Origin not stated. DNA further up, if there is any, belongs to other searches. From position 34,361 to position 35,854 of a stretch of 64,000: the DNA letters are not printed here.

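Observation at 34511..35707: F-box-like motif fused to a pseudo-GTPase (degenerate Ras/Rab fold)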

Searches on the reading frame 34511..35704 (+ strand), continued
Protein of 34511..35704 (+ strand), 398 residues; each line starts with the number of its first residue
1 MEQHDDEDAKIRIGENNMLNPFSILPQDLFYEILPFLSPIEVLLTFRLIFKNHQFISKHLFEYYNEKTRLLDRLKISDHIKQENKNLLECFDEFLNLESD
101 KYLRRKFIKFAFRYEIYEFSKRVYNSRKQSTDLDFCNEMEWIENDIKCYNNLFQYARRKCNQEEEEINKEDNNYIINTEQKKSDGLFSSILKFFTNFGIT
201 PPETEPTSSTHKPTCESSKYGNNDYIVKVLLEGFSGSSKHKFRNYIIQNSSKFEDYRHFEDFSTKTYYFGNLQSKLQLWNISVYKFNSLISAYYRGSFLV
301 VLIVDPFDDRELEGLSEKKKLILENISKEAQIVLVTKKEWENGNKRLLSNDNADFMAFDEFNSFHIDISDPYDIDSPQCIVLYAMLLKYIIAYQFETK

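Call 36: predict_structure(alignment_id=A1)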
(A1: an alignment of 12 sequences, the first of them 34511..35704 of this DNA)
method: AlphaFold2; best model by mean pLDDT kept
length: 398 residues; sequences in the alignment: 12
mean_pLDDT: 59.7   pTM: 0.63
mean pLDDT of the five models: 59.7, 59.0, 58.5, 57.6, 55.3
residues with pLDDT >= 90: 15; 70-90: 137; 50-70: 83; < 50: 163
segments of 3 or more residues with pLDDT < 50: 1-42, 44-89, 128-136, 168-223, 255-258, 396-398
pLDDT, mean of each block of 10 residues (from residue 1): 32 30 37 44 45 35 42 42 44 56 71 78 68 52 69 65 56 30 34 35 31 32 68 76 77 51 70 75 61 81 89 90 85 83 77 86 81 74 83 56
secondary structure, 60 per line:
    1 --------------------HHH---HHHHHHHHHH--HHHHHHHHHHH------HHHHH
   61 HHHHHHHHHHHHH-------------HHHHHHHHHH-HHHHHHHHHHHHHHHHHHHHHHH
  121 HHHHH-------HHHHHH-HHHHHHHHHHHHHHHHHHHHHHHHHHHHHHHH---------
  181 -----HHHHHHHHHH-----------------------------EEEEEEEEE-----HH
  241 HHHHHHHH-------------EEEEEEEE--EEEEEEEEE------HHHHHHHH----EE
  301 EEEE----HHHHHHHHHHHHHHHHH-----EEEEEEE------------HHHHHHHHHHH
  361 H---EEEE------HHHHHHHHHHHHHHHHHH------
elements in order: H27-36 H39-49 H56-73 H87-96 H98-125 H133-138 H140-171 H186-195 E225-233 H239-248 E262-269 E272-280 H287-294 E299-304 H309-325 E331-337 H350-361 E365-368 H375-392

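Call 39: fold_search(model_id=the predicted structure, library=pdb)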
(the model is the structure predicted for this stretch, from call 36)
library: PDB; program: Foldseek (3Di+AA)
matches with E <= 10: 1918; with E <= 0.001: 1606
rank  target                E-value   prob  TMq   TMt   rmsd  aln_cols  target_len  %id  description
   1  5szj_A                2.4e-10  1.00  0.37  0.78   4.0       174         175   21  Structure of human Rab10 in complex with the bMERB domain of Mical-cL (released 2016-08-24)
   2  1g16_C                3.0e-10  1.00  0.36  0.79   3.1       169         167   26  CRYSTAL STRUCTURE OF SEC4-GDP (released 2000-12-11)
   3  4lhx_A                4.0e-10  1.00  0.36  0.76   3.3       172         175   22  Crystal structure of nucleotide-free Rab8:Rabin8 (released 2013-10-09)
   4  7bwt_B                4.5e-10  1.00  0.36  0.75   3.1       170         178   23  SopD-Rab8 complex structure (released 2021-02-24)
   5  6y7g_B                1.1e-09  1.00  0.35  0.78   3.6       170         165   22  Structure of the human RAB3C in complex with GDP (released 2021-03-31)
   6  6stf_C                1.6e-09  1.00  0.36  0.79   3.1       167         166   23  Human Rab8a phosphorylated at Ser111 in complex with GDP (released 2020-04-22)
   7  6yx5_A                1.7e-09  1.00  0.37  0.78   3.3       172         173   22  Structure of DrrA from Legionella pneumophilia in complex with human Rab8a (released 2020-12-23)
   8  4z8y_A                1.9e-09  1.00  0.35  0.82   3.1       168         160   26  Crystal structure of Rab GTPase Sec4p mutant - S29V (released 2015-10-14)
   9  5szi_A                1.9e-09  1.00  0.36  0.74   3.6       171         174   22  Structure of human Rab8a in complex with the bMERB domain of Mical-cL (released 2016-08-24)
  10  1g17_A                2.4e-09  1.00  0.35  0.77   3.2       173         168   26  CRYSTAL STRUCTURE OF SEC4-GUANOSINE-5'-(BETA,GAMMA)-IMIDOTRIPHOSPHATE (released 2000-12-11)
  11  6whe_B                2.6e-09  1.00  0.38  0.79   3.6       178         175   21  Structure of phosphomimetic Rab8a GTPase (T72E) in the GTP-bound state (released 2021-03-10)
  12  2fe4                  2.7e-09  1.00  0.34  0.75   3.7       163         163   21  The crystal structure of human neuronal Rab6B in its inactive GDP-bound form (released 2006-07-04)
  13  4li0_B                2.9e-09  1.00  0.36  0.77   3.3       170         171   22  Crystal structure of GDP-bound Rab8:GRAB (released 2013-10-09)
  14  6o62                  2.9e-09  1.00  0.36  0.78   3.5       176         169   24  Crystal structure of Sec4p, a Rab family GTPase from Candida albicans (released 2019-04-03)
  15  2bme_C                2.9e-09  1.00  0.36  0.76   3.6       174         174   21  high resolution structure of GppNHp-bound human Rab4a (released 2005-04-25)
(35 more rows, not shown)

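Call 41: search_protein_families(library=pfam, proteins=[P0008, P0011, P0012, P0071, P0027, P0067, P0014, P0019, P0036, P0066], max_evalue=0.01)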
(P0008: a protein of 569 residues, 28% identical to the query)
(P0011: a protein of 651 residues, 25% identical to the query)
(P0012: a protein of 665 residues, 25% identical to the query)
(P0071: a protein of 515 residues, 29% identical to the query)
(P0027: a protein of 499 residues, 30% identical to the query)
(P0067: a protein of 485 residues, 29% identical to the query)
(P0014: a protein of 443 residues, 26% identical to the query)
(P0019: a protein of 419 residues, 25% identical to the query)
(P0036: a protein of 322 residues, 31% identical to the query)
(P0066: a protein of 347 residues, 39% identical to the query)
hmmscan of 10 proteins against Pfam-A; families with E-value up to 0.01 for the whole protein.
P0008 (569 aa): 27 families (the best 25 are shown)
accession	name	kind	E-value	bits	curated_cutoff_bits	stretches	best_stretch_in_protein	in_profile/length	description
PF00071.28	Ras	-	4.6e-157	517.7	21.6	3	12-171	1-160/162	Ras family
PF08477.19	Roc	-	6.4e-100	330.1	27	3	423-537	1-119/119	Ras of Complex, Roc, domain of DAPkinase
PF00025.27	Arf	-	8.2e-49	165.9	22.3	3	10-170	14-173/174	ADP-ribosylation factor family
PF01926.29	MMR_HSR1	-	1.5e-24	86.7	21.9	3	424-535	2-113/113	50S ribosome-binding GTPase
PF04670.18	Gtr1_RagA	-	8.1e-21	74.9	22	3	218-337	1-125/232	Gtr1/RagA G protein conserved region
PF00009.33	GTP_EFTU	-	7.4e-16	58.7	26.5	1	455-544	54-139/188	Elongation factor Tu GTP binding domain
PF03193.22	RsgA_GTPase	-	1.5e-13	51.4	30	0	219-239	109-129/174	RsgA GTPase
PF09439.16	SRPRB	-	1.7e-11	44.3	25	1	10-132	3-126/178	Signal recognition particle receptor beta subunit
PF03029.23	ATP_bind_1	-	1.2e-07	32.3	27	0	447-545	63-172/240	Conserved hypothetical ATP binding protein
PF13191.12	AAA_16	-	1.3e-06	29.4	32.6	0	219-329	27-104/167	AAA ATPase domain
PF05621.17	TniB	-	4.8e-06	26.6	22.4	0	423-448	37-62/189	Bacterial TniB protein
PF13479.12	AAA_24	-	9.9e-06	26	27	0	217-266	3-45/195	AAA domain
PF13555.12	AAA_29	-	2.7e-05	24.3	27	0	12-27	24-39/61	P-loop containing region of AAA domain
PF00493.29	MCM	-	3.4e-05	23.5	23.3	0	410-442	45-78/224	MCM P-loop domain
PF13401.12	AAA_22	-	5.6e-05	23.9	27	0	12-36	7-31/130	AAA domain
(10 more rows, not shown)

P0011 (651 aa): 16 families
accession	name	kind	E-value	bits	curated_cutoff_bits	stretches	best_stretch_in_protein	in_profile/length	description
PF00071.28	Ras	-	3.6e-180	592.8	21.6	3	460-619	1-160/162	Ras family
PF08477.19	Roc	-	5.7e-101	333.5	27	3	250-364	1-119/119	Ras of Complex, Roc, domain of DAPkinase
PF00025.27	Arf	-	1.4e-48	165.1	22.3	3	459-617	15-172/174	ADP-ribosylation factor family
PF01926.29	MMR_HSR1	-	2.9e-19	69.7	21.9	2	250-358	1-109/113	50S ribosome-binding GTPase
PF00009.33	GTP_EFTU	-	7.8e-18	65.2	26.5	3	289-407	61-184/188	Elongation factor Tu GTP binding domain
PF04670.18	Gtr1_RagA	-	3.2e-15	56.6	22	3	38-161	1-131/232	Gtr1/RagA G protein conserved region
PF02421.24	FeoB_N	-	2e-13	50.6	27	1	250-401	2-152/156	Ferrous iron transport protein B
PF03193.22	RsgA_GTPase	-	1.1e-10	42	30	0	198-304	60-165/174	RsgA GTPase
PF03029.23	ATP_bind_1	-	9.8e-09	35.8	27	0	272-413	61-207/240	Conserved hypothetical ATP binding protein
PF09439.16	SRPRB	-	2e-08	34.3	25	0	39-107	6-68/178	Signal recognition particle receptor beta subunit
PF16897.10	MMR_HSR1_Xtn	-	1.6e-05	25.3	35.2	0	518-610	18-95/106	C-terminal region of MMR_HSR1 domain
PF05621.17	TniB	-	7.5e-05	22.7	22.4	0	243-271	31-58/189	Bacterial TniB protein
PF10662.15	PduV-EutP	-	0.00011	22.4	21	0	38-79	3-42/143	Ethanolamine utilisation - propanediol utilisation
PF13173.12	AAA_14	-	0.00015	22.2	27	0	40-71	6-28/129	AAA domain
PF13401.12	AAA_22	-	0.00019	22.2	27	0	40-81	9-33/130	AAA domain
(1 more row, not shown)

P0012 (665 aa): 32 families (the best 25 are shown)
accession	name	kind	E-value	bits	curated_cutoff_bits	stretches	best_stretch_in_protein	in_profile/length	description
PF00071.28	Ras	-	3.8e-197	648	21.6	4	169-331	1-161/162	Ras family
PF08477.19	Roc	-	1.3e-109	361.4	27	4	169-285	1-119/119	Ras of Complex, Roc, domain of DAPkinase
PF00025.27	Arf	-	4e-52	176.6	22.3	4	10-135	13-135/174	ADP-ribosylation factor family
PF01926.29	MMR_HSR1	-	1.6e-21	77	21.9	3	345-446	2-104/113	50S ribosome-binding GTPase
PF00009.33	GTP_EFTU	-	1.3e-16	61.2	26.5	1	200-329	51-185/188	Elongation factor Tu GTP binding domain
PF03193.22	RsgA_GTPase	-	4e-15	56.5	30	1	86-190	26-129/174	RsgA GTPase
PF04670.18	Gtr1_RagA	-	9.2e-15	55.1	22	1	169-286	1-123/232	Gtr1/RagA G protein conserved region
PF13191.12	AAA_16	-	7.1e-10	40.1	32.6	0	14-41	27-51/167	AAA ATPase domain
PF13479.12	AAA_24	-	1.3e-08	35.4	27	0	12-60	3-43/195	AAA domain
PF13555.12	AAA_29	-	1e-07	32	27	0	13-28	24-39/61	P-loop containing region of AAA domain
PF13401.12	AAA_22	-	6.3e-07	30.2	27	0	14-50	8-44/130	AAA domain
PF02421.24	FeoB_N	-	9.1e-07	29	27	0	344-366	2-24/156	Ferrous iron transport protein B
PF00005.33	ABC_tran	-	1.4e-06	29.4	25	0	13-34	13-34/137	ABC transporter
PF07728.20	AAA_5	-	2.6e-06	27.9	22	0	170-191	2-23/139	AAA domain (dynein-related subfamily)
PF00493.29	MCM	-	3.1e-06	26.9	23.3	0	11-33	57-79/224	MCM P-loop domain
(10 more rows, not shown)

P0071 (515 aa): 7 families
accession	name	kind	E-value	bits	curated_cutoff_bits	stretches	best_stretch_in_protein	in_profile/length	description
PF00071.28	Ras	-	3.1e-58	196.4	21.6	1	265-423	1-160/162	Ras family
PF08477.19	Roc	-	6e-35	120.5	27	1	265-379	1-119/119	Ras of Complex, Roc, domain of DAPkinase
PF00025.27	Arf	-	7.8e-14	52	22.3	1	264-382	15-129/174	ADP-ribosylation factor family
PF04670.18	Gtr1_RagA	-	4.5e-06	26.7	22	1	265-370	1-114/232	Gtr1/RagA G protein conserved region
PF01926.29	MMR_HSR1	-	0.0014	19.1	21.9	1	265-377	1-113/113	50S ribosome-binding GTPase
PF13401.12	AAA_22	-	0.002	18.9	27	0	266-376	8-123/130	AAA domain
PF00009.33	GTP_EFTU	-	0.0039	17.2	26.5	0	297-389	54-146/188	Elongation factor Tu GTP binding domain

P0027 (499 aa): 27 families (the best 25 are shown)
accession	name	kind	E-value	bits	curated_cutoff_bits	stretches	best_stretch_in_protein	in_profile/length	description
PF00071.28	Ras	-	1.2e-62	210.7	21.6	2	9-159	1-161/162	Ras family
PF08477.19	Roc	-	4e-46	156.5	27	2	9-117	1-119/119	Ras of Complex, Roc, domain of DAPkinase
PF00025.27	Arf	-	1.1e-36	126.3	22.3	2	9-157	16-173/174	ADP-ribosylation factor family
PF00009.33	GTP_EFTU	-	1.4e-21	77.4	26.5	2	223-339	63-186/188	Elongation factor Tu GTP binding domain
PF01926.29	MMR_HSR1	-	4.9e-21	75.4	21.9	2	9-115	1-113/113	50S ribosome-binding GTPase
PF04670.18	Gtr1_RagA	-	6.3e-15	55.7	22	2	9-147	1-151/232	Gtr1/RagA G protein conserved region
PF02421.24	FeoB_N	-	8.3e-12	45.3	27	2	186-334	2-155/156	Ferrous iron transport protein B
PF03193.22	RsgA_GTPase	-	1.2e-10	41.9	30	0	253-338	23-107/174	RsgA GTPase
PF03029.23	ATP_bind_1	-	1.2e-07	32.2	27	0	51-150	90-206/240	Conserved hypothetical ATP binding protein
PF13521.12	AAA_28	-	9e-07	29.7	27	0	9-54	1-45/164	AAA domain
PF10662.15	PduV-EutP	-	1.3e-06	28.7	21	0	186-265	3-76/143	Ethanolamine utilisation - propanediol utilisation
PF09439.16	SRPRB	-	1.8e-06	27.9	25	0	8-101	4-96/178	Signal recognition particle receptor beta subunit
PF02492.25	cobW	-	3.9e-06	27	20.7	0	75-130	114-167/180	CobW/HypB/UreG, nucleotide-binding domain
PF13173.12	AAA_14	-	1.3e-05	25.7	27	0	187-212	5-28/129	AAA domain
PF02224.24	Cytidylate_kin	-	5.3e-05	23.5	26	0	189-246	3-58/211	Cytidylate kinase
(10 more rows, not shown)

P0067 (485 aa): 8 families
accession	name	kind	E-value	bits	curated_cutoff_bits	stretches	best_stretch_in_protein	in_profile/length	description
PF00071.28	Ras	-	2.3e-67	226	21.6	1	35-195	1-161/162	Ras family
PF08477.19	Roc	-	7.9e-35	120.1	27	1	35-149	1-119/119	Ras of Complex, Roc, domain of DAPkinase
PF00025.27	Arf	-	1.1e-15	57.9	22.3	1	34-192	15-172/174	ADP-ribosylation factor family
PF00009.33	GTP_EFTU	-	1.9e-06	28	26.5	1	67-191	54-182/188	Elongation factor Tu GTP binding domain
PF04670.18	Gtr1_RagA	-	6e-06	26.3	22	1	35-150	1-123/232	Gtr1/RagA G protein conserved region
PF01926.29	MMR_HSR1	-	0.00057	20.4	21.9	1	36-133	2-101/113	50S ribosome-binding GTPase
PF09439.16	SRPRB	-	0.00073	19.4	25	1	36-185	6-154/178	Signal recognition particle receptor beta subunit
PF00735.24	Septin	-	0.0098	15.6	26.2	0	32-91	3-71/280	Septin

P0014 (443 aa): 18 families
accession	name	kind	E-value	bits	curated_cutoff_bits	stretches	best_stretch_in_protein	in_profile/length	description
PF00071.28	Ras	-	1e-87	292.2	21.6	2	103-260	1-158/162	Ras family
PF08477.19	Roc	-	1.2e-56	190.5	27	2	103-217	1-119/119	Ras of Complex, Roc, domain of DAPkinase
PF00025.27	Arf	-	1.5e-16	60.8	22.3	2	93-244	6-151/174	ADP-ribosylation factor family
PF01926.29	MMR_HSR1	-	3.1e-10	40.6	21.9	2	355-413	1-58/113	50S ribosome-binding GTPase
PF03193.22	RsgA_GTPase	-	5.2e-07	30.1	30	0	104-123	109-128/174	RsgA GTPase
PF00009.33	GTP_EFTU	-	2.6e-05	24.3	26.5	0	139-263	58-177/188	Elongation factor Tu GTP binding domain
PF13401.12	AAA_22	-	8.6e-05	23.3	27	0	105-142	9-45/130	AAA domain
PF13191.12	AAA_16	-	0.00011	23.1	32.6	0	356-380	27-51/167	AAA ATPase domain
PF13238.12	AAA_18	-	0.00048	21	29.4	0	104-203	1-67/128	AAA domain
PF12775.13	AAA_7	-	0.00053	20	25.8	0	354-398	34-79/181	P-loop containing dynein motor region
PF03266.21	NTPase_1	-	0.0006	20.1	23.9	0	103-122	1-20/168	NTPase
PF00910.28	RNA_helicase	-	0.00076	20.4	21.5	0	104-123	1-20/105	RNA helicase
PF13013.11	F-box-like_2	-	0.0015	18.9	21.6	0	268-343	13-87/107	F-box-like domain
PF05729.18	NACHT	-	0.0024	18.2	26.7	0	104-122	3-21/167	NACHT domain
PF13479.12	AAA_24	-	0.0032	17.8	27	0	355-397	4-39/195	AAA domain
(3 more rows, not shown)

P0019 (419 aa): 6 families
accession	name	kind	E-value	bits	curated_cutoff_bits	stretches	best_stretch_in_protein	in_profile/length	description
PF00071.28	Ras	-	4.5e-79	264.1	21.6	2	215-371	1-158/162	Ras family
PF08477.19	Roc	-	1.4e-51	174.1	27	2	11-123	1-117/119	Ras of Complex, Roc, domain of DAPkinase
PF00025.27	Arf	-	1e-13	51.6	22.3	2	6-135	11-135/174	ADP-ribosylation factor family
PF04670.18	Gtr1_RagA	-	1.6e-09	38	22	1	215-281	1-67/232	Gtr1/RagA G protein conserved region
PF01926.29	MMR_HSR1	-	5.9e-05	23.6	21.9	1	13-122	3-112/113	50S ribosome-binding GTPase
PF00503.26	G-alpha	-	0.0076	15.9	48.8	0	3-50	15-69/333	G-protein alpha subunit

P0036 (322 aa): 8 families
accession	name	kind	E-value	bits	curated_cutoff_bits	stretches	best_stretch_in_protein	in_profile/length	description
PF00071.28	Ras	-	1.5e-58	197.4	21.6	1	131-292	1-160/162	Ras family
PF08477.19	Roc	-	2.3e-36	125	27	1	131-245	1-119/119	Ras of Complex, Roc, domain of DAPkinase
PF00025.27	Arf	-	1.1e-14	54.7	22.3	1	127-289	12-171/174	ADP-ribosylation factor family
PF00009.33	GTP_EFTU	-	1.5e-10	41.4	26.5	1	164-288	57-182/188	Elongation factor Tu GTP binding domain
PF01926.29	MMR_HSR1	-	2.7e-06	27.9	21.9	1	131-243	1-113/113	50S ribosome-binding GTPase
PF04670.18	Gtr1_RagA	-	5.1e-05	23.3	22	1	131-257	1-134/232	Gtr1/RagA G protein conserved region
PF02421.24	FeoB_N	-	0.00014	21.8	27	0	131-181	2-51/156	Ferrous iron transport protein B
PF09439.16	SRPRB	-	0.00015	21.7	25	1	131-210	5-78/178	Signal recognition particle receptor beta subunit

P0066 (347 aa): 11 families
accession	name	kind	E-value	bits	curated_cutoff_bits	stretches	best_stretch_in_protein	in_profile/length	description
PF00071.28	Ras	-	9.1e-29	100.6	21.6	1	8-162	1-155/162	Ras family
PF08477.19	Roc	-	4.9e-23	82.1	27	1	8-123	1-119/119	Ras of Complex, Roc, domain of DAPkinase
PF00025.27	Arf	-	1.5e-14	54.3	22.3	1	4-144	12-144/174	ADP-ribosylation factor family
PF01926.29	MMR_HSR1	-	1.2e-05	25.8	21.9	1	10-121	3-113/113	50S ribosome-binding GTPase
PF10662.15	PduV-EutP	-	3.1e-05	24.2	21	1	8-163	3-141/143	Ethanolamine utilisation - propanediol utilisation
PF09439.16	SRPRB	-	5.8e-05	23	25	1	8-124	5-121/178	Signal recognition particle receptor beta subunit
PF04670.18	Gtr1_RagA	-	0.00011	22.1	22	1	10-134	3-133/232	Gtr1/RagA G protein conserved region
PF00009.33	GTP_EFTU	-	0.00019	21.5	26.5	1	44-159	56-178/188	Elongation factor Tu GTP binding domain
PF03193.22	RsgA_GTPase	-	0.0019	18.5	30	0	110-163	51-104/174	RsgA GTPase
PF12631.12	MnmE_helical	-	0.0029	18.2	40.1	1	94-193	66-164/211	MnmE helical domain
PF00350.29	Dynamin_N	-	0.0085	16.6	27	0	11-32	3-24/168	Dynamin family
